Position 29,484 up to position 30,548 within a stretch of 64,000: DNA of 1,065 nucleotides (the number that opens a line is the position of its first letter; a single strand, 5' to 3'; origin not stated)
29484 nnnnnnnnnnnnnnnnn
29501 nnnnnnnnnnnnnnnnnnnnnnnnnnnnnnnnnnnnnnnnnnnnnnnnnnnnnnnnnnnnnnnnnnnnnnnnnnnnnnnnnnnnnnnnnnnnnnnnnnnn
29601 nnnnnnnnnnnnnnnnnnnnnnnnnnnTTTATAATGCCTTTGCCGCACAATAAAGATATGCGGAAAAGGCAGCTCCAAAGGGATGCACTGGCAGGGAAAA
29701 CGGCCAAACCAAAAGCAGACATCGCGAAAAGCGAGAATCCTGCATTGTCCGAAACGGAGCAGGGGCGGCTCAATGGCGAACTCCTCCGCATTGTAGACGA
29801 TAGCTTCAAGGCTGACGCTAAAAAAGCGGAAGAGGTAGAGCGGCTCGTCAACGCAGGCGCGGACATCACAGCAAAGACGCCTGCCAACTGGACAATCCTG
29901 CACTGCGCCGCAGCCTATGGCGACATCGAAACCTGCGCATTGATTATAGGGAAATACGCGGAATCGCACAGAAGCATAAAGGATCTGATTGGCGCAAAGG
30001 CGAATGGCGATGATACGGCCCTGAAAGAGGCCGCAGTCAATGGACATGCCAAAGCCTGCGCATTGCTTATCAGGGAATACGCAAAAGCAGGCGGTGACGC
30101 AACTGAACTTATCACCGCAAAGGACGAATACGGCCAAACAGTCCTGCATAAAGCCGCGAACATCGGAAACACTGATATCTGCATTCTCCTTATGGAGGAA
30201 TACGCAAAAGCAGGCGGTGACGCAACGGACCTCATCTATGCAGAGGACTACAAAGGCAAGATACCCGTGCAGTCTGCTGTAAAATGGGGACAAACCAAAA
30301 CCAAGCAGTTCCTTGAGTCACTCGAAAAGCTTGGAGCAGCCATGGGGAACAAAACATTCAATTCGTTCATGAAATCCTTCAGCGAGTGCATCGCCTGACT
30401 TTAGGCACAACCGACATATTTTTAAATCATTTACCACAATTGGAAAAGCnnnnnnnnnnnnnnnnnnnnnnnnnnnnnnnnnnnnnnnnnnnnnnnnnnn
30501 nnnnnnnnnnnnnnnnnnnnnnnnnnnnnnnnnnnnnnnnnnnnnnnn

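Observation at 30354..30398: Family-specific extreme C-terminal tail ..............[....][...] with an invariant Cys 2-4 residues from the end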

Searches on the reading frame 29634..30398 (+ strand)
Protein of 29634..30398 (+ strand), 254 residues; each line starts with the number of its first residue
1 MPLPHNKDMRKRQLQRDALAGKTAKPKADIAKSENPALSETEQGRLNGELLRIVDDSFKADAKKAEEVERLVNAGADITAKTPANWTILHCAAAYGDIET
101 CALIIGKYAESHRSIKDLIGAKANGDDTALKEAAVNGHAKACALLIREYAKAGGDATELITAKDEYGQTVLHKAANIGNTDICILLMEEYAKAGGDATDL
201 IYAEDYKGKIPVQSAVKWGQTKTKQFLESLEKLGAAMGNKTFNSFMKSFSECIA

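Call 5: search_protein_families(library=pfam, proteins=[window:29634-30398:+], max_evalue=0.01)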
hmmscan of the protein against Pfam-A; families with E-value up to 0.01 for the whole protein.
window:29634-30398:+ (254 aa): 5 families
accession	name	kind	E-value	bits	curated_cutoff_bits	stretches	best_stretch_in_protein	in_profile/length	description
PF12796.13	Ank_2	-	4.2e-16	59.7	27.3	2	64-148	9-82/90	Ankyrin repeats (3 copies)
PF00023.36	Ank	-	2.7e-12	46.6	21.1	1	166-189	1-24/33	Ankyrin repeat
PF13637.12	Ank_4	-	3.2e-12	46.8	22.7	1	66-101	11-46/50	Ankyrin repeats (many copies)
PF13606.12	Ank_3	-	1.1e-08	34.9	22.3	0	166-188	1-23/30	Ankyrin repeat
PF13857.12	Ank_5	-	2.8e-05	24.8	27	0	161-189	10-37/56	Ankyrin repeats (many copies)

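Call 8: find_encoding_contigs(protein=window:29634-30398:+, flank=10000, max_places=6)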
Protein window:29634-30398:+ (254 aa): no gene with exactly this product is on record in the collection.

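Call 11: find_encoding_contigs(protein=window:29658-30398:+, flank=10000, max_places=6)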
Protein window:29658-30398:+ (246 aa): 2 contigs read that carry it; 1 place shown.
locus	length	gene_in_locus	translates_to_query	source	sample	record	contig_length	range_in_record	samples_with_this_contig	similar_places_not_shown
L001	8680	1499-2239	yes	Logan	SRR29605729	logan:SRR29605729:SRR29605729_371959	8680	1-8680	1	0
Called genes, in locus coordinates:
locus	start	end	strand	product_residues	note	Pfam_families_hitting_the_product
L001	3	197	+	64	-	?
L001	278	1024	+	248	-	PF13606:Ank_3 (faint), PF00023:Ank (faint), PF12796:Ank_2, PF13637:Ank_4, PF13857:Ank_5 (faint), PF12796:Ank_2 (weak)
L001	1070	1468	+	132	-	-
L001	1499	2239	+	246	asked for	PF00023:Ank (faint), PF12796:Ank_2, PF13606:Ank_3 (faint), PF13637:Ank_4 (faint)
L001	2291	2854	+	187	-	PF13606:Ank_3 (faint), PF12796:Ank_2, PF00023:Ank (weak), PF13637:Ank_4, PF13857:Ank_5, PF12796:Ank_2, PF00023:Ank (weak), PF13637:Ank_4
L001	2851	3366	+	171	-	PF12796:Ank_2, PF13606:Ank_3 (faint), PF13637:Ank_4, PF13857:Ank_5, PF00023:Ank (weak)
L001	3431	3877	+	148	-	PF12796:Ank_2, PF00023:Ank (faint), PF13637:Ank_4 (faint)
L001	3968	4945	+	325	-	PF00297:Ribosomal_L3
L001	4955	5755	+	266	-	PF00573:Ribosomal_L4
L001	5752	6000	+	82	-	PF00276:Ribosomal_L23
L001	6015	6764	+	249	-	PF00181:Ribosomal_L2_N (weak), PF03947:Ribosomal_L2_C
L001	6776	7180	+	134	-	PF00203:Ribosomal_S19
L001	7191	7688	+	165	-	PF00237:Ribosomal_L22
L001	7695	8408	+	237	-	PF00189:Ribosomal_S3_C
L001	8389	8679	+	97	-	?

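Call 13: find_homologous_proteins(query=window:29658-30398:+, max_evalue=0.00001)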
Query window:29658-30398:+ (246 aa): 48 proteins with E <= 0.00001 among 2862 candidates.
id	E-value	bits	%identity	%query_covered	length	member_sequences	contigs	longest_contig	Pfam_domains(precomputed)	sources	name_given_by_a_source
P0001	1.9e-155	533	100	100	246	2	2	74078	PF13606.13,PF12796.14,PF00023.37,PF13637.13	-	-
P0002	1.4e-117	409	78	100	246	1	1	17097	PF13606.13,PF12796.14,PF00023.37,PF13637.13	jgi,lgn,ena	-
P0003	1.0e-112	393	75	98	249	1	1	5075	PF13606.13,PF12796.14,PF00023.37,PF13637.13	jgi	jgi:ankyrin repeat protein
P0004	3.7e-67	244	49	72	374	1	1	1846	PF13606.13,PF13857.13,PF12796.14,PF00023.37,PF13637.13,PF24521.3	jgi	jgi:ankyrin repeat protein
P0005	1.3e-55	207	38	99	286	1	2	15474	PF13606.13,PF13857.13,PF12796.14,PF00023.37,PF13637.13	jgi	jgi:ankyrin repeat protein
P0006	2.3e-52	196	49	99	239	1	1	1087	PF13606.13,PF13857.13,PF12796.14,PF00023.37,PF13637.13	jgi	jgi:ankyrin repeat protein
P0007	2.8e-49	186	40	82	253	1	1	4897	PF13606.13,PF13857.13,PF12796.14,PF00023.37,PF13637.13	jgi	jgi:ankyrin repeat protein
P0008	3.2e-49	186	41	93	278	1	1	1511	PF13606.13,PF12796.14,PF00023.37,PF13637.13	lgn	-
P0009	1.2e-46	177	45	100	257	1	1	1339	PF13606.13,PF13857.13,PF12796.14,PF00023.37,PF13637.13,PF24521.3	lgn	-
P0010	1.9e-45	173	50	76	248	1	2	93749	PF13606.13,PF13857.13,PF12796.14,PF00023.37,PF13637.13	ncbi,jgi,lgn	jgi:ankyrin repeat protein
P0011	5.8e-44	169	41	100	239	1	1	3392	PF13606.13,PF13857.13,PF12796.14,PF00023.37,PF13637.13,PF24521.3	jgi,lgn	jgi:ankyrin repeat protein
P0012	3.8e-43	166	37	98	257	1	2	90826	PF13606.13,PF13857.13,PF12796.14,PF00023.37,PF13637.13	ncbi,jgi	jgi:ankyrin repeat protein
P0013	4.4e-43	166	45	93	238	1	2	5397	PF13606.13,PF12796.14,PF00023.37,PF13637.13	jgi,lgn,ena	-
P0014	9.9e-42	161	47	76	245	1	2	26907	PF13606.13,PF13857.13,PF12796.14,PF00023.37,PF13637.13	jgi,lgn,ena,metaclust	metaclust:\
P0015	1.1e-41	161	43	100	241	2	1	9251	PF13606.13,PF12796.14,PF00023.37,PF13637.13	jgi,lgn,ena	-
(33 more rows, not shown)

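Call 28: find_encoding_contigs(protein=P0012, flank=10000, max_places=3)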
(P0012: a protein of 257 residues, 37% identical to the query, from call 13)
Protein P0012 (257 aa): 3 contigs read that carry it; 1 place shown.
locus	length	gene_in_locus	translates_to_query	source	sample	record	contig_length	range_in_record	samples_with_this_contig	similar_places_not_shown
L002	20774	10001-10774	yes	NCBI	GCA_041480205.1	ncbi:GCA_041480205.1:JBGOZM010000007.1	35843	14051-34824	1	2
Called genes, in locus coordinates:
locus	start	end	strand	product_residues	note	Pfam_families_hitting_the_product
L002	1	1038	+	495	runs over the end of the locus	PF00493:MCM (faint), PF01078:Mg_chelatase, PF05496:RuvB_N (faint), PF20030:bpMoxR (faint), PF00004:AAA (weak), PF07728:AAA_5 (faint), PF00158:Sigma54_activat (weak)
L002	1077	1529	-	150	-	-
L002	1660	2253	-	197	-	PF12796:Ank_2, PF13637:Ank_4, PF13857:Ank_5 (weak), PF00023:Ank (weak)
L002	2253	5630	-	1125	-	-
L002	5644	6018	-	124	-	-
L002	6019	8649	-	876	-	PF13401:AAA_22 (faint)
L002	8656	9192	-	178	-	-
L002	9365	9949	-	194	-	PF00753:Lactamase_B, PF13483:Lactamase_B_3 (weak)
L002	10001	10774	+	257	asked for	PF12796:Ank_2, PF13637:Ank_4, PF00023:Ank, PF13637:Ank_4, PF13857:Ank_5, PF00023:Ank, PF12796:Ank_2, PF13637:Ank_4, +3 more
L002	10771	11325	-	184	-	PF01725:Ham1p_like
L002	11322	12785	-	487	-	PF00587:tRNA-synt_2b, PF03129:HGTP_anticodon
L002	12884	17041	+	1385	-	-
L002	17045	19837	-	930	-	PF01139:RtcB, PF14890:Intein_splicing, PF14528:LAGLIDADG_3 (weak), PF01139:RtcB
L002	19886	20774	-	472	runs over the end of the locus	PF01209:Ubie_methyltran (weak), PF08241:Methyltransf_11, PF08242:Methyltransf_12 (weak), PF13649:Methyltransf_25 (weak)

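Call 29: find_encoding_contigs(protein=P0010, flank=10000, max_places=3)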
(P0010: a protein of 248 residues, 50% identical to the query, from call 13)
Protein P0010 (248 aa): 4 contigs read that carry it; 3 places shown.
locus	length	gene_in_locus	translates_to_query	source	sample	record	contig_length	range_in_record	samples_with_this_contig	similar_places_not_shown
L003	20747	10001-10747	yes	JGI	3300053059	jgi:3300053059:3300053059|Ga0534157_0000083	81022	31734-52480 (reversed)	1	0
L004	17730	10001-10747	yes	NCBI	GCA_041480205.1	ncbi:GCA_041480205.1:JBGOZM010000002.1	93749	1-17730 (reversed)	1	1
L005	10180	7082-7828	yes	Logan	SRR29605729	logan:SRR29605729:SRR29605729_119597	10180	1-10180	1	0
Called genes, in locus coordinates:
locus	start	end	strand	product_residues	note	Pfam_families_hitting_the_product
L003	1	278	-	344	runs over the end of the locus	PF01634:HisG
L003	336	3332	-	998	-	PF02516:STT3 (weak), PF22627:AglB_core-like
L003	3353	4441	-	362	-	PF00091:Tubulin, PF12327:FtsZ_C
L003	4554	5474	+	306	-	PF23023:Anti-Pycsar_Apyc1 (weak), PF13691:Lactamase_B_4, PF00753:Lactamase_B (weak), PF12706:Lactamase_B_2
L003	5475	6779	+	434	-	PF01368:DHH (weak)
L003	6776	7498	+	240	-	PF01163:RIO1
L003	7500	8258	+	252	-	-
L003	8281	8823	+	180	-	PF00013:KH_1 (faint), PF21800:KH_KRR1_2nd, PF22891:KH_PNO1_2nd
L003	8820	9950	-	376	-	PF00390:malic, PF03949:Malic_M (weak)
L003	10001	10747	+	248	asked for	PF12796:Ank_2 (weak), PF13857:Ank_5 (faint), PF13606:Ank_3 (faint), PF13637:Ank_4, PF12796:Ank_2, PF00023:Ank (weak), PF12796:Ank_2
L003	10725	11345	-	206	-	PF09858:DUF2085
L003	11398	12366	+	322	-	PF01946:Thi4 (weak), PF00890:FAD_binding_2, PF01134:GIDA (weak), PF01266:DAO, PF07992:Pyr_redox_2, PF13450:NAD_binding_8, PF13738:Pyr_redox_3, PF00070:Pyr_redox, +2 more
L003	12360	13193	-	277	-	-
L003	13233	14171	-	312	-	PF12796:Ank_2, PF13637:Ank_4, PF13857:Ank_5, PF00023:Ank, PF13637:Ank_4, PF12796:Ank_2, PF13637:Ank_4, PF13857:Ank_5, +4 more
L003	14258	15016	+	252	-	PF10977:DUF2797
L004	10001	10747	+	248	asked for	PF12796:Ank_2 (weak), PF13857:Ank_5 (faint), PF13606:Ank_3 (faint), PF13637:Ank_4, PF12796:Ank_2, PF00023:Ank (weak), PF12796:Ank_2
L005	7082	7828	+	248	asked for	PF12796:Ank_2 (weak), PF13857:Ank_5 (faint), PF13606:Ank_3 (faint), PF13637:Ank_4, PF12796:Ank_2, PF00023:Ank (weak), PF12796:Ank_2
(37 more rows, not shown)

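Call 33: predict_structure(alignment_id=A4)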
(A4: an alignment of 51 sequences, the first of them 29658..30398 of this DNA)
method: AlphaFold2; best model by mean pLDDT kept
length: 246 residues; sequences in the alignment: 51
mean_pLDDT: 90.4   pTM: 0.84
mean pLDDT of the five models: 90.4, 89.3, 89.2, 88.9, 88.8
residues with pLDDT >= 90: 201; 70-90: 15; 50-70: 14; < 50: 16
segments of 3 or more residues with pLDDT < 50: 1-8, 10-15
pLDDT, mean of each block of 10 residues (from residue 1): 46 49 68 97 88 85 97 96 96 97 96 96 98 98 98 98 98 97 95 98 98 98 95 92 82
secondary structure, 60 per line:
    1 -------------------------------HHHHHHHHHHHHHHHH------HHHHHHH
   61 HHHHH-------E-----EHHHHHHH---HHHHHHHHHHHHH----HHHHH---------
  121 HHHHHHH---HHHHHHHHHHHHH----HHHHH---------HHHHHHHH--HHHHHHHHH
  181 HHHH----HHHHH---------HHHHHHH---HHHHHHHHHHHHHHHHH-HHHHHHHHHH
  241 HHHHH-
elements in order: H32-47 H54-65 H80-86 H90-102 H107-111 H121-127 H131-143 H148-152 H162-169 H172-184 H189-193 H203-209 H213-229 H231-245

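Call 37: find_related_loci(query=A5, collection=genome_contigs, flank=10000)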
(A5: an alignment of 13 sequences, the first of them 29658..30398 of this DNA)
Query A5 (246 aa) in genome_contigs; peptide patterns used: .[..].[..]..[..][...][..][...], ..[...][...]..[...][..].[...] (x = any residue, [..] = any of these).
98 stretches matched a pattern; 5 encode a relative of the query (tblastn E <= 1e-3); 5 distinct loci.
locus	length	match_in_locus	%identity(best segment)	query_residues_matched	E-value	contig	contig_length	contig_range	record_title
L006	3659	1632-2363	40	1-246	7e-43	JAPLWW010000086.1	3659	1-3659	MAG: Candidatus Micrarchaeota archaeon isolate LacPavin_0920_SED3_MAG_46_9 LacPavin_0920_SED3_scaffold_3997879, whole ge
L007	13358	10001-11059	36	21-246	1e-29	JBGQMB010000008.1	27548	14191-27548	MAG: Candidatus Micrarchaeia archaeon isolate OBJ2_061818_150_3 k141_101596_length_27548_cov_11.8353, whole genome shotg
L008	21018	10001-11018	34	58-246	5e-27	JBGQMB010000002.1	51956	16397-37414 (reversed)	MAG: Candidatus Micrarchaeia archaeon isolate OBJ2_061818_150_3 k141_1790686_length_51956_cov_11.9352, whole genome shot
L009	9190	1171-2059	34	14-244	7e-27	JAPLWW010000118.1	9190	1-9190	MAG: Candidatus Micrarchaeota archaeon isolate LacPavin_0920_SED3_MAG_46_9 LacPavin_0920_SED3_scaffold_1841827, whole ge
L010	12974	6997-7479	38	63-222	7e-22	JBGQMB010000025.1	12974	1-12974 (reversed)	MAG: Candidatus Micrarchaeia archaeon isolate OBJ2_061818_150_3 k141_1475959_length_12974_cov_12.3448, whole genome shot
